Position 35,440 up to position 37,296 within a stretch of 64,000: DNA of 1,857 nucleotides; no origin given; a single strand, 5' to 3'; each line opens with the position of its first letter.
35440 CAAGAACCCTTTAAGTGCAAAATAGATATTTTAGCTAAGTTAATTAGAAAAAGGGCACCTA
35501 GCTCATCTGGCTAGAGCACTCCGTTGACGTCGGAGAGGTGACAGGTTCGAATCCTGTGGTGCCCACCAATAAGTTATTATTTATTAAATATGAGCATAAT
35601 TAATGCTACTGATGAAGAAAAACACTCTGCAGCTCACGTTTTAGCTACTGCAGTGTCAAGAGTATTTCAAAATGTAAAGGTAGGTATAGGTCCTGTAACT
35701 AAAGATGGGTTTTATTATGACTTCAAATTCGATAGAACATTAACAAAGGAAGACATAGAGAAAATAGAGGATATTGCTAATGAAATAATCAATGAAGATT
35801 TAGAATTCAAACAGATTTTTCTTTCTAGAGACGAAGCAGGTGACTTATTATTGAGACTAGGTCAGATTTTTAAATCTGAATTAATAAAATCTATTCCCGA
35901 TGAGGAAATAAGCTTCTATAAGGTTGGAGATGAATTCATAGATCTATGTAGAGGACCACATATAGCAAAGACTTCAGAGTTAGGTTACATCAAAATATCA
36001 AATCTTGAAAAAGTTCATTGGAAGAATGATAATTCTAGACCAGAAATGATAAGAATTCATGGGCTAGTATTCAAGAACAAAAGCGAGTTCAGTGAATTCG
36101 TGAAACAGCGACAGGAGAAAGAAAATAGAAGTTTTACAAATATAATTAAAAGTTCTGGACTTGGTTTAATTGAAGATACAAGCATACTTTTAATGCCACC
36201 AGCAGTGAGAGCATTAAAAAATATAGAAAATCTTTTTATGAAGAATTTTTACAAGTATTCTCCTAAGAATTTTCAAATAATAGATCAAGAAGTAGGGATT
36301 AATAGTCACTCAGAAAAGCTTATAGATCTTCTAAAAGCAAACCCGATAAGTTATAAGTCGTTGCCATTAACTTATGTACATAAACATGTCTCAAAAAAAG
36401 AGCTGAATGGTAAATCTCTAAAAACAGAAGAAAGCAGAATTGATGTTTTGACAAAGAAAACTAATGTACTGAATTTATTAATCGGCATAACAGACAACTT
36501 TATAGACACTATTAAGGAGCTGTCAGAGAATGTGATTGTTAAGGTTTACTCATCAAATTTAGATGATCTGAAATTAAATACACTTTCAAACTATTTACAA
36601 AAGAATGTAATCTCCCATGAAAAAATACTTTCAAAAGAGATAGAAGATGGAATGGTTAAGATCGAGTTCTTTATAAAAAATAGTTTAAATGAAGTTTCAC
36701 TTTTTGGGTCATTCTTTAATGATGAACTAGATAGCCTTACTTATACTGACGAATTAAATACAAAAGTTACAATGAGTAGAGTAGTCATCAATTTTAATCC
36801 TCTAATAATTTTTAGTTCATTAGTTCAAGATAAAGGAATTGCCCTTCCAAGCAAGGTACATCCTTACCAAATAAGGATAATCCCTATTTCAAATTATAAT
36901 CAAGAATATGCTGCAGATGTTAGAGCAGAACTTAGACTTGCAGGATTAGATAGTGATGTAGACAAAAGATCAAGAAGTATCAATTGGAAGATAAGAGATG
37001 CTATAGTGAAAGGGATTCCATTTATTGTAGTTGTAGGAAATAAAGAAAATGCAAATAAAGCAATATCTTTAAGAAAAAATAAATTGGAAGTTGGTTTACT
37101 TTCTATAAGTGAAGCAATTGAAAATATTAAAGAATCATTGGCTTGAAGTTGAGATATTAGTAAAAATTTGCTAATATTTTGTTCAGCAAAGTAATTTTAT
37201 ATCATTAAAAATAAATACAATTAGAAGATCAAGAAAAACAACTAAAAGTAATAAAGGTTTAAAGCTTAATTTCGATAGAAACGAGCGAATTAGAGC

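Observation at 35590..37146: The thrS-slot gene encodes a ThrRS with intact editing and anticodon-binding domains but a degenerate aminoacylation core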

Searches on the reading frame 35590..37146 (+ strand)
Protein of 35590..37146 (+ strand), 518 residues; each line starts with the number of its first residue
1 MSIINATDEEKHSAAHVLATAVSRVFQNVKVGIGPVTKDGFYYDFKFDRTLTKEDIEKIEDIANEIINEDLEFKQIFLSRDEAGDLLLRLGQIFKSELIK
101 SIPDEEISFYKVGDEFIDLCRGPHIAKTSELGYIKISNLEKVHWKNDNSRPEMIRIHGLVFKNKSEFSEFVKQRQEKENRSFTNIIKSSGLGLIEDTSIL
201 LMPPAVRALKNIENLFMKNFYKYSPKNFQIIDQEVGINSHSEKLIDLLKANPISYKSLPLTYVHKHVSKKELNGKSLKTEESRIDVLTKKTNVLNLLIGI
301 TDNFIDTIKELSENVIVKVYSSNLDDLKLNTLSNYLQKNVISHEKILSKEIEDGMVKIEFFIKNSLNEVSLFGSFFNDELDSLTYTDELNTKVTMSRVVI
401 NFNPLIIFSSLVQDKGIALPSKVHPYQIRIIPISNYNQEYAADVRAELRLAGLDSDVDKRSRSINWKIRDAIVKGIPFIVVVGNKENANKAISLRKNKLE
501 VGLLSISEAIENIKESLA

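Call 4: search_protein_families(library=pfam, proteins=[window:35590-37146:+], max_evalue=1)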
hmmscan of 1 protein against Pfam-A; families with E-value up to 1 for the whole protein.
window:35590-37146:+ (518 aa): 3 families
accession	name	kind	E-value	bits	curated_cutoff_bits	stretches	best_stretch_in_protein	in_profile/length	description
PF03129.25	HGTP_anticodon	-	4.3e-18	65.7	21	1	427-515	1-93/94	Anticodon binding domain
PF07973.19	tRNA_SAD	-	5.1e-11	42.8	24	1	107-156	1-43/44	Threonyl and Alanyl tRNA synthetase second additional domain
PF00272.24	Cecropin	-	0.023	14.9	25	1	468-484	13-29/30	Cecropin family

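Call 5: search_protein_families(library=ncbifam, proteins=[window:35590-37146:+], max_evalue=1)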
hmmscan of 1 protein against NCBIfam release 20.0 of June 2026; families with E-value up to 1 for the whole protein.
window:35590-37146:+ (518 aa): 13 families
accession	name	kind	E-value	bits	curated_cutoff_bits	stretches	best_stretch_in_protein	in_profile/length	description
TIGR00418.1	thrS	equivalog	3.5e-58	197.9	383.65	2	11-196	1-187/565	threonine--tRNA ligase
NF003068.0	PRK03991.1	equivalog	1.7e-17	63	484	1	414-516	488-591/613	threonine--tRNA ligase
TIGR00344.1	alaS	equivalog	4e-15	55.2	457.05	1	9-142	554-681/847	alanine--tRNA ligase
NF040865.1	a_tRNA_ed_AlaXM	equivalog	2.8e-14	53.4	300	1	12-140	98-220/234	alanyl-tRNA editing protein AlaXM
NF002436.0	PRK01584.1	equivalog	4.5e-14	51.9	529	1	10-138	455-577/595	alanine--tRNA ligase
TIGR03683.1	A-tRNA_syn_arch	equivalog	1.3e-11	43.5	744.7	1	10-142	595-723/902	alanine--tRNA ligase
NF006625.0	PRK09194.1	equivalog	2.3e-10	40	558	1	412-512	454-557/559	proline--tRNA ligase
TIGR00409.1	proS_fam_II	equivalog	4.6e-10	39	306.7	1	413-510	461-562/568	proline--tRNA ligase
NF008979.1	PRK12325.1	exception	9.6e-10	37.9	550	1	386-512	303-435/437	proline--tRNA ligase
TIGR00408.1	proS_fam_I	equivalog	1e-09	37.9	437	1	413-515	270-382/475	proline--tRNA ligase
NF011500.0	PRK14938.1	equivalog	6.4e-09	35.2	362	1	395-514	242-364/387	Ser-tRNA(Thr) hydrolase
TIGR00442.1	hisS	equivalog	8.7e-07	28.3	286.75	1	411-497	311-396/406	histidine--tRNA ligase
NF002740.0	PRK02724.1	equivalog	0.027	14.3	135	1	269-296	64-91/117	30S ribosomal protein PSRP-3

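Call 6: search_solved_structures(query=window:35590-37146:+, max_evalue=0.01, show_alignments=2)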
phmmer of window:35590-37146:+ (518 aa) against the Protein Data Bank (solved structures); distinct sequences matched with E-value up to 0.01: 34.
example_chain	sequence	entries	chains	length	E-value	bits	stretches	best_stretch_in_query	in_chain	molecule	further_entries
1nyq_A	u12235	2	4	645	7.2e-48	166.7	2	8-187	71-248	threonyl-tRNA synthetase 1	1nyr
6vu9_A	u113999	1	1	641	1.9e-37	132.4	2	3-224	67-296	Threonine--tRNA ligase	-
1qf6_A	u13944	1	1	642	1.6e-36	129.3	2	2-188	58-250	THREONYL-TRNA SYNTHETASE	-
1tje_A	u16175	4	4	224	1.5e-23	86.6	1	2-160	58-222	Threonyl-tRNA synthetase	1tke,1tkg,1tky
8h9a_A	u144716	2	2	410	1.4e-08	37.2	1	383-516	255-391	Threonine--tRNA ligase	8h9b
8h9c_A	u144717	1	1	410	1.6e-08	37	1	392-516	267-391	Threonine--tRNA ligase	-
8qic_A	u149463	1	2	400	1.8e-08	36.9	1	393-516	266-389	Threonine--tRNA ligase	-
1evk_A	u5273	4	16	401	1.8e-08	36.9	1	393-516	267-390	THREONYL-TRNA SYNTHETASE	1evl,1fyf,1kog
4p3o_A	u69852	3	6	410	1.9e-08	36.8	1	393-516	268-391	Threonine--tRNA ligase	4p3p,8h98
8h99_A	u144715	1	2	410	1.9e-08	36.8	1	393-516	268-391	Threonine--tRNA ligase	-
4hwo_A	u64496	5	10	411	1.9e-08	36.8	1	393-516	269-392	Threonine--tRNA ligase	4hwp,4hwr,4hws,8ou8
8wij_B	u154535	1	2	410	1.9e-08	36.8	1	393-516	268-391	Threonine--tRNA ligase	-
8wig_A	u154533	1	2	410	2.1e-08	36.6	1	393-516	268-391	Threonine--tRNA ligase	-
8wia_A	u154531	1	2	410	2.3e-08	36.5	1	393-516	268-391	Threonine--tRNA ligase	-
8wih_A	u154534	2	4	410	2.3e-08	36.5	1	393-516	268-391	Threonine--tRNA ligase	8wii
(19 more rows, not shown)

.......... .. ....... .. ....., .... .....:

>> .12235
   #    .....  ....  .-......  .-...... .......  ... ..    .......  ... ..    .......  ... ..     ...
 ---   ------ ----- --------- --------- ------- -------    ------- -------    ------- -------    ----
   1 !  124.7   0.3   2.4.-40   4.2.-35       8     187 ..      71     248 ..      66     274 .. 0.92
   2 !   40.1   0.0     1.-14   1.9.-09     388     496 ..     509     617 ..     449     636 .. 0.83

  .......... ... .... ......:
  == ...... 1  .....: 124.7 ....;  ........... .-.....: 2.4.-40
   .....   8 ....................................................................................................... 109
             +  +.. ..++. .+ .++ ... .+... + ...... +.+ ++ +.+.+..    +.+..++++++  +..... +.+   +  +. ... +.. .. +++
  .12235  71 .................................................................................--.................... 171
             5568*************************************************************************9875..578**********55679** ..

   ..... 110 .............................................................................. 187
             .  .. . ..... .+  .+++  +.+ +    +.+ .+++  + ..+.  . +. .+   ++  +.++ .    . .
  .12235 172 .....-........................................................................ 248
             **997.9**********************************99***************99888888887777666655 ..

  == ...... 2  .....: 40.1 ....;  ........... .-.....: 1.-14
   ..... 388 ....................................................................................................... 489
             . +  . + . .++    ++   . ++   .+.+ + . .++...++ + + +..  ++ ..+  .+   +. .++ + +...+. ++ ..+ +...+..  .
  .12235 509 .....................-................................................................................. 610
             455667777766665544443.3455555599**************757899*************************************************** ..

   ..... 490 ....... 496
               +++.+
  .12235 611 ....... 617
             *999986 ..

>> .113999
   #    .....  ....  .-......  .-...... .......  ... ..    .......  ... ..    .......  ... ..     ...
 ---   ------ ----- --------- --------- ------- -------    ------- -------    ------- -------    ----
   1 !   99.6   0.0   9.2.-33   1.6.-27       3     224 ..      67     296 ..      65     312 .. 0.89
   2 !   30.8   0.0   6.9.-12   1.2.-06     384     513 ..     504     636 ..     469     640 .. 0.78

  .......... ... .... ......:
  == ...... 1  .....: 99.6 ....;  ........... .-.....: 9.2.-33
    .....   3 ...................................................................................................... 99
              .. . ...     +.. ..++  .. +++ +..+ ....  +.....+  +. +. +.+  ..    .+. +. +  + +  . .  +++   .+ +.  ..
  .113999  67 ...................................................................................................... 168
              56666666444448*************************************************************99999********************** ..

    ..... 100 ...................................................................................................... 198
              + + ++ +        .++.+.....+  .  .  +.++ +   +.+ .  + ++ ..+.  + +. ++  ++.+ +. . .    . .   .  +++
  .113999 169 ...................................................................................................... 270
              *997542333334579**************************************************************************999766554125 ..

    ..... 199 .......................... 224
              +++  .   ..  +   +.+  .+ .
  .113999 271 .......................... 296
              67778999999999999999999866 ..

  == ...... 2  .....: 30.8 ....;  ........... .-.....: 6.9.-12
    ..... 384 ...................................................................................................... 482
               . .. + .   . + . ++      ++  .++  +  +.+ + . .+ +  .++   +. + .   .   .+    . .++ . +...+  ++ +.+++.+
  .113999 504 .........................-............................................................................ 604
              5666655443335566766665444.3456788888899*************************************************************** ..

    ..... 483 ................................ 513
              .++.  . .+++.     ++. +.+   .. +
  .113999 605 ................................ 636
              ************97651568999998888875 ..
